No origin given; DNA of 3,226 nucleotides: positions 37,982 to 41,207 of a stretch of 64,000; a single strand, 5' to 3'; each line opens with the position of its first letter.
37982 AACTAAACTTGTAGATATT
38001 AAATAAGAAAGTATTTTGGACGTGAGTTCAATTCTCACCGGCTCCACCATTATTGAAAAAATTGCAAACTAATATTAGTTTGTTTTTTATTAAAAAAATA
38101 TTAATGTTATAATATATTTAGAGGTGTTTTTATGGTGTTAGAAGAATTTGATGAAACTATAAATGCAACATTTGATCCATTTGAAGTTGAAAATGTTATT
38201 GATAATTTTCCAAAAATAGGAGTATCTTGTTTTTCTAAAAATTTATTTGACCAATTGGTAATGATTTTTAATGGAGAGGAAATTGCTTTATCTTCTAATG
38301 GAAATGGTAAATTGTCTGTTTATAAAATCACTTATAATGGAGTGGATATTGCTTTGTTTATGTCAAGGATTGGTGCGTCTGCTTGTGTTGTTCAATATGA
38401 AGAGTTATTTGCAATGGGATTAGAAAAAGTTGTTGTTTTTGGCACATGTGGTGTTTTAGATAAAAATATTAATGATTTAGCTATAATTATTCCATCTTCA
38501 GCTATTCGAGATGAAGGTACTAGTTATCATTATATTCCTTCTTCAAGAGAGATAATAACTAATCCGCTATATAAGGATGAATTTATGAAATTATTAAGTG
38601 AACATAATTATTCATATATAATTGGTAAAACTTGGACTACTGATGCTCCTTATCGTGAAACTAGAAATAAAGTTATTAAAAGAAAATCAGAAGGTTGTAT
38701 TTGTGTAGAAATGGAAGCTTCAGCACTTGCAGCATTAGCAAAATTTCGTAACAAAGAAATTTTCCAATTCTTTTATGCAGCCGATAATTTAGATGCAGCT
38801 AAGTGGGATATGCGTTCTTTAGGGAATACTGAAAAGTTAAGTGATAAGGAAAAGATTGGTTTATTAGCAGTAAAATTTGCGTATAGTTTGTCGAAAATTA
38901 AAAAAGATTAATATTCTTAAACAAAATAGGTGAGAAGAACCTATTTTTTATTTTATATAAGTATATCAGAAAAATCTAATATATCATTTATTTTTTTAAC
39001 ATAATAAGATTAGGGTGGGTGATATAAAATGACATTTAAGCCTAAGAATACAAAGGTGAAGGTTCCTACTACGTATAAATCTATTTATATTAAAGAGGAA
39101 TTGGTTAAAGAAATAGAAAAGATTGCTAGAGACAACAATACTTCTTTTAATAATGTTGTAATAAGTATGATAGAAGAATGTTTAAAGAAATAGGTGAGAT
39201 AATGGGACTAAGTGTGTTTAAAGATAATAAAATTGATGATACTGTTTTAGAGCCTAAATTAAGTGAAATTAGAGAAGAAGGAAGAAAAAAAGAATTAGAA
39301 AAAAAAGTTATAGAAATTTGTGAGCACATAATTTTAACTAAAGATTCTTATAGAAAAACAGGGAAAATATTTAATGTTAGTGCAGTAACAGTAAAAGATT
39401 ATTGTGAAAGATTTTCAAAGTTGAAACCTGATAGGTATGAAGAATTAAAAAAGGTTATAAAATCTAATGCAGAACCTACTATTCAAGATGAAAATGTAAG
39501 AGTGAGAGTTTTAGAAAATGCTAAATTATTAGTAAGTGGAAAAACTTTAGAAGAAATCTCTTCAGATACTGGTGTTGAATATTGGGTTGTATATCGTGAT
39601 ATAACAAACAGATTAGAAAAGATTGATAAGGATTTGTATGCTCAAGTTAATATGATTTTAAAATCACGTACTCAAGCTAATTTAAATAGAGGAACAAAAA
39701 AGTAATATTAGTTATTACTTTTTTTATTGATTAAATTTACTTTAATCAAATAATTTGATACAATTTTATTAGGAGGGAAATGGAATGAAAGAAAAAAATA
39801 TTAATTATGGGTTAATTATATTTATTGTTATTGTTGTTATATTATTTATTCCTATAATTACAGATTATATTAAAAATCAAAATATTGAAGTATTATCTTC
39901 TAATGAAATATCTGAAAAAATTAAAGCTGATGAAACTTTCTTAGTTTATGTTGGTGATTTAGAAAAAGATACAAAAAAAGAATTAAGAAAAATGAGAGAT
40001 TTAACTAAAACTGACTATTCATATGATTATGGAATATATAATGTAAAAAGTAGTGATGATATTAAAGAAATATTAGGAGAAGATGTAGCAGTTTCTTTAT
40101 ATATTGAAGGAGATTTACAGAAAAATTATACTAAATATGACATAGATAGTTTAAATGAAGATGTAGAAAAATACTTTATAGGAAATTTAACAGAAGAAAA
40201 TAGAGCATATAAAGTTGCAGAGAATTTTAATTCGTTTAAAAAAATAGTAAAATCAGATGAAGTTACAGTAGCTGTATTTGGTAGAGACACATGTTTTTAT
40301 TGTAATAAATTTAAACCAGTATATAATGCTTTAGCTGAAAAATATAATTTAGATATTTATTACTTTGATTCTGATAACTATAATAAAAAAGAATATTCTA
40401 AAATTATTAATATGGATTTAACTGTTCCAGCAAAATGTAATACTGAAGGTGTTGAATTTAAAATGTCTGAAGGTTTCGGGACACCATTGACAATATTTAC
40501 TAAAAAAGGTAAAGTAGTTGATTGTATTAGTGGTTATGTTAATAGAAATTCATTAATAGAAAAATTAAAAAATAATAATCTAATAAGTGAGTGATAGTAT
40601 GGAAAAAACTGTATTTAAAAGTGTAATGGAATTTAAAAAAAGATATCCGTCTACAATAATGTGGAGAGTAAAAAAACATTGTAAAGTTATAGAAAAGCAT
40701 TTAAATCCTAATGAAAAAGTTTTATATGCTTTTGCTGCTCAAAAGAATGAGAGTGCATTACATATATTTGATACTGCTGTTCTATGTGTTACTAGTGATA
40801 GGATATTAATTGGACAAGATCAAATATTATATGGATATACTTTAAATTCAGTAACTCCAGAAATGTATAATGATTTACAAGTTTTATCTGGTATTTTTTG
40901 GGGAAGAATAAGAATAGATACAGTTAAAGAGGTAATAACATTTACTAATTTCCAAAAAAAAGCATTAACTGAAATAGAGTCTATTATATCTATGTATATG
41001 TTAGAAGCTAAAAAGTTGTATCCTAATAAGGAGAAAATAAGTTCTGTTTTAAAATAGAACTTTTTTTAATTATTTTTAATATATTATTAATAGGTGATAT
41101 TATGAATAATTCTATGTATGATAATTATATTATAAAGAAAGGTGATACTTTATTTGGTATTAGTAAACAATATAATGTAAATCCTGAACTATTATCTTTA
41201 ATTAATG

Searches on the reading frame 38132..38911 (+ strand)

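Call 70: search_protein_families(library=pfam, proteins=[window:38132-38911:+], max_evalue=0.00001)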
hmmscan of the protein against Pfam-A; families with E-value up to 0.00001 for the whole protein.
window:38132-38911:+ (259 aa): 1 family
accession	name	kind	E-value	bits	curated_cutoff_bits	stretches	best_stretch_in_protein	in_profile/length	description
PF01048.26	PNP_UDP_1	-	7e-28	98.1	25.1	1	29-222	2-202/233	Phosphorylase superfamily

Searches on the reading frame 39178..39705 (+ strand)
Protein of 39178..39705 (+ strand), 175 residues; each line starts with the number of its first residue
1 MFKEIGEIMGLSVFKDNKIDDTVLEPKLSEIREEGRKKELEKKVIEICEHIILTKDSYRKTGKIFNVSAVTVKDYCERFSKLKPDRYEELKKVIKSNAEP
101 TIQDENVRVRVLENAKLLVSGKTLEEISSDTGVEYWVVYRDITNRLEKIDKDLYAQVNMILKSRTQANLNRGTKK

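Call 70: search_protein_families(library=pfam, proteins=[window:39178-39705:+], max_evalue=0.00001)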
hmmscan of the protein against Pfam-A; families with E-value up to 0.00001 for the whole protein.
window:39178-39705:+ (175 aa): 1 family
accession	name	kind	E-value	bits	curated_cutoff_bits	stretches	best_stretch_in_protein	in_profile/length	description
PF12116.14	SpoIIID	-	1.2e-16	61.1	27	2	39-97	3-62/82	Stage III sporulation protein D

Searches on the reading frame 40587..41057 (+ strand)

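Call 70: search_protein_families(library=pfam, proteins=[window:40587-41057:+], max_evalue=0.00001)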
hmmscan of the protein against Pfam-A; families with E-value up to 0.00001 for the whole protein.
window:40587-41057:+ (156 aa): 1 family
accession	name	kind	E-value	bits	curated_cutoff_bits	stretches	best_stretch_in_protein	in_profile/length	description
PF14470.12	bPH_3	-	1.2e-09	38.9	23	1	39-134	1-93/95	Bacterial PH domain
